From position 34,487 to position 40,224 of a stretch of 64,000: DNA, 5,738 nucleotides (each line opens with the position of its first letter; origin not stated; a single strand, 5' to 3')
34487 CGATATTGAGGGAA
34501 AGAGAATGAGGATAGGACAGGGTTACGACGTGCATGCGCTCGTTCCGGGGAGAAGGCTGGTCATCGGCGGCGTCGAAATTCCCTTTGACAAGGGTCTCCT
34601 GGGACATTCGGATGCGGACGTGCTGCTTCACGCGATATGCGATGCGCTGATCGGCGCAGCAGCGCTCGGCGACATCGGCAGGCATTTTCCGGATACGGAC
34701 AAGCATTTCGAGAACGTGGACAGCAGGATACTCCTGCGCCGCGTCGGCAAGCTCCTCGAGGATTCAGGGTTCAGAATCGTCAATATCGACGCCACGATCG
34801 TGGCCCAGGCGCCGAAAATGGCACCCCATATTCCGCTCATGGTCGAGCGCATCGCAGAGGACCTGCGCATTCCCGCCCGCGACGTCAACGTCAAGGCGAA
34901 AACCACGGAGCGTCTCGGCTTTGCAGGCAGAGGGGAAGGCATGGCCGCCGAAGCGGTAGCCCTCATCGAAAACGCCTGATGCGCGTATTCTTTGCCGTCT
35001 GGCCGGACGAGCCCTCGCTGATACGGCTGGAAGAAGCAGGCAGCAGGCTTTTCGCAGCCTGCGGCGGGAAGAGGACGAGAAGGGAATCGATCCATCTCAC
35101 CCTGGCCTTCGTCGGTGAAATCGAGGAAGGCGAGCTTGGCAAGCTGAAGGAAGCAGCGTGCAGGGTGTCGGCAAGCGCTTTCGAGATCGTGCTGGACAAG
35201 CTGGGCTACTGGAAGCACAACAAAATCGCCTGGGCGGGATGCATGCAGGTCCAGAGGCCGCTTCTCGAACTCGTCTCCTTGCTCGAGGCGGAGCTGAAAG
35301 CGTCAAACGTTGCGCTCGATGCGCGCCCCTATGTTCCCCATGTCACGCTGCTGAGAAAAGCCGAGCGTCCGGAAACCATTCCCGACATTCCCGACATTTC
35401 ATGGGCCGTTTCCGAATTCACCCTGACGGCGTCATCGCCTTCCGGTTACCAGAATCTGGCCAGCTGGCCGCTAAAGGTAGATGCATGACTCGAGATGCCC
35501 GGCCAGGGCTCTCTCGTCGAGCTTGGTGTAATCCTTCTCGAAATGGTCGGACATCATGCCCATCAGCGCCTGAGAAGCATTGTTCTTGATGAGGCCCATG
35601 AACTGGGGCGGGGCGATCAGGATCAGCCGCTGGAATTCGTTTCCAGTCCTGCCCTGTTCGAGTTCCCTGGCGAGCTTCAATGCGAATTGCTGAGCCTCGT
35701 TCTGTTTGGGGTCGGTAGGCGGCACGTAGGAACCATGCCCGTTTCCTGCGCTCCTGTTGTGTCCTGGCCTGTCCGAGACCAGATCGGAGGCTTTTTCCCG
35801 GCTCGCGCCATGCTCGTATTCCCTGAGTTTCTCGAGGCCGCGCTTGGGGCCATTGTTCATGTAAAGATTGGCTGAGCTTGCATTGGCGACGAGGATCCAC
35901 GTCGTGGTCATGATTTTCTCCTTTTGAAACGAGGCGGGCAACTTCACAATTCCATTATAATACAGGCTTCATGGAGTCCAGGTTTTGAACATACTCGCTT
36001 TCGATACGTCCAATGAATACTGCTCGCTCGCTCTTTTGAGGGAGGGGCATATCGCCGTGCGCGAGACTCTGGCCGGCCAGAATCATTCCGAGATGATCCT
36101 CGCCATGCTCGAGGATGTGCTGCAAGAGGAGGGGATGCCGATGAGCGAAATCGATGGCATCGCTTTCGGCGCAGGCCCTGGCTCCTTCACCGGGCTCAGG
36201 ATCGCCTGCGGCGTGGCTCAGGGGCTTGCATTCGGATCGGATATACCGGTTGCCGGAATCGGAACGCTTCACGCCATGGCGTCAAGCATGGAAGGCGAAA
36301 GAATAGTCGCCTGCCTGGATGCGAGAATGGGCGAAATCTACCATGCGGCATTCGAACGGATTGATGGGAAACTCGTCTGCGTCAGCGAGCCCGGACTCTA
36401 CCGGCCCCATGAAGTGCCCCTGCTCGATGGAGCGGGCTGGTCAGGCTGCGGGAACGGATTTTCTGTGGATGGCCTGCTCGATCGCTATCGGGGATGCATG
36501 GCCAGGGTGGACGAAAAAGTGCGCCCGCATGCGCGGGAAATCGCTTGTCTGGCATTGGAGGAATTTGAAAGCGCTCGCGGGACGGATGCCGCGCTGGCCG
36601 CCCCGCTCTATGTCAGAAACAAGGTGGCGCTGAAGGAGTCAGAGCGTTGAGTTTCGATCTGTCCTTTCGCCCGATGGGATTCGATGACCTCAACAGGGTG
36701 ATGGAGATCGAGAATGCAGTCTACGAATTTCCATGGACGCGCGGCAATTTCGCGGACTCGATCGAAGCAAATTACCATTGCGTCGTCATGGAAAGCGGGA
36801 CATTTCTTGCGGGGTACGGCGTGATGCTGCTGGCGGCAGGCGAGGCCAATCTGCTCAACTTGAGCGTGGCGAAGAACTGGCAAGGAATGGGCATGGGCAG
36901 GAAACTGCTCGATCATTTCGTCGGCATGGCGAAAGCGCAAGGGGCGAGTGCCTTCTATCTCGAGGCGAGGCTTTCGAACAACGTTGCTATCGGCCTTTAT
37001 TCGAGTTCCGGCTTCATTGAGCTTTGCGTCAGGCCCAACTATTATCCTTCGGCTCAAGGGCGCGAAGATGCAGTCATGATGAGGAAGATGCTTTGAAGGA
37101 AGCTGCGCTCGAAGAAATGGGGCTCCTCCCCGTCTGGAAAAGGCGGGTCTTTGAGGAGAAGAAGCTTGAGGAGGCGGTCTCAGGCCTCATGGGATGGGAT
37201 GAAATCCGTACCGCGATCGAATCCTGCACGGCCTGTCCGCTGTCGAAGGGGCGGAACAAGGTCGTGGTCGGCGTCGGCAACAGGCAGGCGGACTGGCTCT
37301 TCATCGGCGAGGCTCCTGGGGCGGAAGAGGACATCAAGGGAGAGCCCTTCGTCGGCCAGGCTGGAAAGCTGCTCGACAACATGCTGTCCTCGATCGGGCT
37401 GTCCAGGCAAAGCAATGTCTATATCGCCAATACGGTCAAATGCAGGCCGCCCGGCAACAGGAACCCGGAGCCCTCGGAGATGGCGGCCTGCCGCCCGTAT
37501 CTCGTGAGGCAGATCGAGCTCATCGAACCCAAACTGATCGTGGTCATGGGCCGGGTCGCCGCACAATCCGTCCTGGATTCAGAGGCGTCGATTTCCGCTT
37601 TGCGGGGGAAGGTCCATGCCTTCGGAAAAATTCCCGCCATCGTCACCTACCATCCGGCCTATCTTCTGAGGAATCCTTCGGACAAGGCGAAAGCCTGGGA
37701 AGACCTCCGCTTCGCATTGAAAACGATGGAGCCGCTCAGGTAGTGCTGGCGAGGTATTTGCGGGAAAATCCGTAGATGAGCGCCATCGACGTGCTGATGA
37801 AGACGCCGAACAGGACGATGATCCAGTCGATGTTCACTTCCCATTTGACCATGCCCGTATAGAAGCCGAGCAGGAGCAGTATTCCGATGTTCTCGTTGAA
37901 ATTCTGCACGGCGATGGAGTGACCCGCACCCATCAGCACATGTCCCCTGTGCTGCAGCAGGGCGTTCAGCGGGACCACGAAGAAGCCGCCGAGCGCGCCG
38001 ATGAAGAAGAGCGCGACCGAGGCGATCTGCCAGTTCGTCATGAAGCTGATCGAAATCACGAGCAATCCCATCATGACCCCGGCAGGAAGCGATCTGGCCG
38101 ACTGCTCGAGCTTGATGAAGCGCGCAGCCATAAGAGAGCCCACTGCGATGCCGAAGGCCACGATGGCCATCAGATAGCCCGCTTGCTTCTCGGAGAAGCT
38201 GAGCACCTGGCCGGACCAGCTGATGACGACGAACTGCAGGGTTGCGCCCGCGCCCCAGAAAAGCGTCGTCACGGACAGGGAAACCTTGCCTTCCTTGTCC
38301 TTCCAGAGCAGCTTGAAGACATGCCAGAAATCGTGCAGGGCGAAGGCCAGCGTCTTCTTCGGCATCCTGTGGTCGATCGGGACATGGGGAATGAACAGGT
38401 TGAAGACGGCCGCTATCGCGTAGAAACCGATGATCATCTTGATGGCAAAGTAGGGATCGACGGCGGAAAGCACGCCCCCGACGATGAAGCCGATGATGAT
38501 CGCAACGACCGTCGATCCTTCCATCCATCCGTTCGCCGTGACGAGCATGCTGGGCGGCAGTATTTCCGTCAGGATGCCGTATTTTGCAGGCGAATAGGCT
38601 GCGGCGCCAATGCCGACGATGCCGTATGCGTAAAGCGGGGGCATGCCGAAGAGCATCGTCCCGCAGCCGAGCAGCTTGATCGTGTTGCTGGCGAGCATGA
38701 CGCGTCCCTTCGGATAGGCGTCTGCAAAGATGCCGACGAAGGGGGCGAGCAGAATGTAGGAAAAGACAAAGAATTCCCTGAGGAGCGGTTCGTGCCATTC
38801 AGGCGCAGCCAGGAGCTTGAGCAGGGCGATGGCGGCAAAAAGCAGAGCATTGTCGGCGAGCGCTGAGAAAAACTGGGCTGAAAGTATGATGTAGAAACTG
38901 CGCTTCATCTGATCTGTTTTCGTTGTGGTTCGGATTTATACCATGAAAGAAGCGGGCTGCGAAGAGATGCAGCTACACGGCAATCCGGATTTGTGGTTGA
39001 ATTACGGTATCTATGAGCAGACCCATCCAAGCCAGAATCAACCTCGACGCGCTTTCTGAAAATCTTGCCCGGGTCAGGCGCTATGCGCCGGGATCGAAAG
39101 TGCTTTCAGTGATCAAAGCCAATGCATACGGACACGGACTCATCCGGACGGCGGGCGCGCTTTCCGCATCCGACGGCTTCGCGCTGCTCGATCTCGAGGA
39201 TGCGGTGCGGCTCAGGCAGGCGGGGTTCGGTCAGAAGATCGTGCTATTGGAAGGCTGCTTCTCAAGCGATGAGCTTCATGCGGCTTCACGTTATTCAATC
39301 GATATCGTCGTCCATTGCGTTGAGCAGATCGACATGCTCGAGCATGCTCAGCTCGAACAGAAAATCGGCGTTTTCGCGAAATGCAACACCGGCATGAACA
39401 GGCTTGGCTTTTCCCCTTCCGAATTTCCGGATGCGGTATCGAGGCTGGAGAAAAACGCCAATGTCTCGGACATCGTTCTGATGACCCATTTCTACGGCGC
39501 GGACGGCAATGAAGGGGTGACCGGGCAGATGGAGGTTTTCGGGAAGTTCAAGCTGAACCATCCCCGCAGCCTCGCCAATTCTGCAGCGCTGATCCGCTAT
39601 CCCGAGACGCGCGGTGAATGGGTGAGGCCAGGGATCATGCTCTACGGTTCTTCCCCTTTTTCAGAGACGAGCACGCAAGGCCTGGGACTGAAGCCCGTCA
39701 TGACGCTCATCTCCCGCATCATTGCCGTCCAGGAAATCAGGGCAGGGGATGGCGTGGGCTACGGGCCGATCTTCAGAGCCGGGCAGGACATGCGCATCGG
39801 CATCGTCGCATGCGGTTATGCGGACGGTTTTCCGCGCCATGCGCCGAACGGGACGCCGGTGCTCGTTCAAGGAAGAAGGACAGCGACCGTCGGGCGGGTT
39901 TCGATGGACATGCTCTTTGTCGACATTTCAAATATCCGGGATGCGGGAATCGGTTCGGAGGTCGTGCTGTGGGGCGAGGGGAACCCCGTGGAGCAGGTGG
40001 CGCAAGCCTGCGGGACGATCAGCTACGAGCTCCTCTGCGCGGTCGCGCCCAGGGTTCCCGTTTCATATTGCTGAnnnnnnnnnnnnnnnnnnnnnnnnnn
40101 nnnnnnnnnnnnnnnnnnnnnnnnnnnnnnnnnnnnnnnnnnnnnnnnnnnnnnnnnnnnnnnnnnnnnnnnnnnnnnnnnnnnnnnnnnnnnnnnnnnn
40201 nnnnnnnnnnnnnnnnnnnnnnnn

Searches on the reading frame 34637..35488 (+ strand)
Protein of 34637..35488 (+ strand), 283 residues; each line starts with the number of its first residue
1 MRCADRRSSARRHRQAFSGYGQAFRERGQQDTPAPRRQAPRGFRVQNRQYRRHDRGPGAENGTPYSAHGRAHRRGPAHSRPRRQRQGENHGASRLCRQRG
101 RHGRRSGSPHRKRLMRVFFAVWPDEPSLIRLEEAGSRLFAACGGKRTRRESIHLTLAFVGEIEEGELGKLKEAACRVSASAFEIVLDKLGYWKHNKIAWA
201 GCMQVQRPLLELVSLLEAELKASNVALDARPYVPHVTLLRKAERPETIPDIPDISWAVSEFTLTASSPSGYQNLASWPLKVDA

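Call 55: search_protein_families(library=pfam, proteins=[window:34637-35488:+], max_evalue=0.0001)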
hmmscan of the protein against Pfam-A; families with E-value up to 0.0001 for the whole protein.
window:34637-35488:+ (283 aa): 2 families
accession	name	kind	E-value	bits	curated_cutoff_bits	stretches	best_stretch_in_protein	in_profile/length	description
PF02834.22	LigT_PEase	-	2.1e-19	69.9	23.3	2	127-195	10-83/87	LigT like Phosphoesterase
PF13563.12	2_5_RNA_ligase2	-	2.2e-09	38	27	1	140-263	14-145/152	2'-5' RNA ligase superfamily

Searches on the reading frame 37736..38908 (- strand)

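Call 54: search_protein_families(library=pfam, proteins=[window:37736-38908:-], max_evalue=0.0001)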
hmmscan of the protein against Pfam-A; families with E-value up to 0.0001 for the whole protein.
window:37736-38908:- (390 aa): 1 family
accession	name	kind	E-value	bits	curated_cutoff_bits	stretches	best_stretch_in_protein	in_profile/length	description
PF07690.21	MFS_1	-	2.2e-18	66.7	33.4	1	47-343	41-343/347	Major Facilitator Superfamily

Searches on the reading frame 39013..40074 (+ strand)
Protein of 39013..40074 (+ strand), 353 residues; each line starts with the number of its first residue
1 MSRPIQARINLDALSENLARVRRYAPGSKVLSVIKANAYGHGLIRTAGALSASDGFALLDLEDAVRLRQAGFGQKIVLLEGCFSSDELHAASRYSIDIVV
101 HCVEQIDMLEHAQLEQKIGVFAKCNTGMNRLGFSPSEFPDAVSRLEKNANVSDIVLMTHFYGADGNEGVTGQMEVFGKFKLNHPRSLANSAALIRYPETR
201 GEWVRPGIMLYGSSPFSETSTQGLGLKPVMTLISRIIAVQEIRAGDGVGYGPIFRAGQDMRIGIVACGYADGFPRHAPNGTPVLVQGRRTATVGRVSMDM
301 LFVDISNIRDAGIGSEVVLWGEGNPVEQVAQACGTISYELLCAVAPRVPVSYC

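Call 54: search_protein_families(library=pfam, proteins=[window:39013-40074:+], max_evalue=0.0001)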
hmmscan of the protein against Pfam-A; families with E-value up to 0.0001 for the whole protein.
window:39013-40074:+ (353 aa): 2 families
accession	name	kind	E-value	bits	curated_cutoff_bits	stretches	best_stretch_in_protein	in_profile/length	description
PF01168.26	Ala_racemase_N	-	2.3e-57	194.7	24.1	1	9-215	1-220/220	Alanine racemase, N-terminal domain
PF00842.27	Ala_racemase_C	-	7.3e-43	145.6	25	1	229-352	1-127/127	Alanine racemase, C-terminal domain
